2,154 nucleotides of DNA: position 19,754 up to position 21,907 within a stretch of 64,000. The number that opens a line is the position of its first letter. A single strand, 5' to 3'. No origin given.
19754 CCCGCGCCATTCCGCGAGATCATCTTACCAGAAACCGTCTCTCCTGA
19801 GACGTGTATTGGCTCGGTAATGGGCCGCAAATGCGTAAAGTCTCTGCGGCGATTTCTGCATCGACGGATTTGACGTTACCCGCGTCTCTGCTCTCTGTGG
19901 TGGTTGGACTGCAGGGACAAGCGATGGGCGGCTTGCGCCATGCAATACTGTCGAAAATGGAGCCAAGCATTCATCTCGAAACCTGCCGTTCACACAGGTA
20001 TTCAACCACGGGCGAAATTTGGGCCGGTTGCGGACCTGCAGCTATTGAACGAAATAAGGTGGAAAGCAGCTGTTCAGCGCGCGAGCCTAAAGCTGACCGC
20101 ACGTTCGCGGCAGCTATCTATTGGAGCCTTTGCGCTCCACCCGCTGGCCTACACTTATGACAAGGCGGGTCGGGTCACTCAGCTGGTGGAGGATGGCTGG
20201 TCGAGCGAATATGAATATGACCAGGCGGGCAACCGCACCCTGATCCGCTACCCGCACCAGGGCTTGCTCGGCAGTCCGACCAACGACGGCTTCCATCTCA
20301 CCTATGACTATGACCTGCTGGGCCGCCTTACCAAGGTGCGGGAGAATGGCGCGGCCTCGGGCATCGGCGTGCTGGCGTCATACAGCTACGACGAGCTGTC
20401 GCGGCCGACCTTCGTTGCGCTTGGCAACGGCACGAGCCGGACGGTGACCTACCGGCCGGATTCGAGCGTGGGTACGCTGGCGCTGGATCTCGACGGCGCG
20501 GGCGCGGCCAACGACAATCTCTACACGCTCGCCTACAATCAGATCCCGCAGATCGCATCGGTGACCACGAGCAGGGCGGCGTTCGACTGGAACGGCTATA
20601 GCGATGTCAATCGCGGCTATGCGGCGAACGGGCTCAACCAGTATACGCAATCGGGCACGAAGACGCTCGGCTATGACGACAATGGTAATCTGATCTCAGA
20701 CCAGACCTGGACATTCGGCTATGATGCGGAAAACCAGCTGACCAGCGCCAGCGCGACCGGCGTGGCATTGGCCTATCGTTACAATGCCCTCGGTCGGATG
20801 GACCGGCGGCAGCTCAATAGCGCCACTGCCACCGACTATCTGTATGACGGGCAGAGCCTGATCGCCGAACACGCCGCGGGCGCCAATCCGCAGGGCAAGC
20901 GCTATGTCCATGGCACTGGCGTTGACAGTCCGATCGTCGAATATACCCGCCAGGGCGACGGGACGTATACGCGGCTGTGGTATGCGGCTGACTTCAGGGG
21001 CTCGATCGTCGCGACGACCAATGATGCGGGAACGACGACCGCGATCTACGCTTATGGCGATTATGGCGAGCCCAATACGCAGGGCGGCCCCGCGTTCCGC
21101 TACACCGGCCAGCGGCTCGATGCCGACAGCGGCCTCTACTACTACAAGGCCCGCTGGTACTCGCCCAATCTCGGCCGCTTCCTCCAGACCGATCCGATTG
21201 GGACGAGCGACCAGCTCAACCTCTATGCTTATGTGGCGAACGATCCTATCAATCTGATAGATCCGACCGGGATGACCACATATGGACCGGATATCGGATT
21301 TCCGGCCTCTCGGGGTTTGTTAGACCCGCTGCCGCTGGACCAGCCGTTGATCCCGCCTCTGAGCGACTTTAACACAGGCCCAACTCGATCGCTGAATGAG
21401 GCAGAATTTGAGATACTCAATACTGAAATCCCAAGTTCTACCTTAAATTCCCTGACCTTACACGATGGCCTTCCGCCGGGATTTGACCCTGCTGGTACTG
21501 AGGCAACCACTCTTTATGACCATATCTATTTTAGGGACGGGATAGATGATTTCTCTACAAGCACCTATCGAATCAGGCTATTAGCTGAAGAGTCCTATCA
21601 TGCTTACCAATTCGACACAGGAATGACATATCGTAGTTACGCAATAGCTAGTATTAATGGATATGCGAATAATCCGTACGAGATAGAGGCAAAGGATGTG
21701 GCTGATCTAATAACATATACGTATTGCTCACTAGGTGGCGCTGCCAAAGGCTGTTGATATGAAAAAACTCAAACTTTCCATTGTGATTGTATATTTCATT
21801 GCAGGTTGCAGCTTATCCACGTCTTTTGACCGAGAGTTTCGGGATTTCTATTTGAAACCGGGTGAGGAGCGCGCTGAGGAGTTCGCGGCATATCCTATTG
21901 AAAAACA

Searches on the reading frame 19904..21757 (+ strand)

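Call 57: search_protein_families(library=pfam, proteins=[window:19904-21757:+], max_evalue=0.00001)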
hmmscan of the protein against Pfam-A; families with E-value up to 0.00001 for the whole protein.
window:19904-21757:+ (617 aa): 1 family
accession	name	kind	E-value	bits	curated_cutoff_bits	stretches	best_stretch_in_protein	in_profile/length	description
PF05593.20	RHS_repeat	-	2.4e-12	47.3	22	0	85-117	1-34/38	RHS Repeat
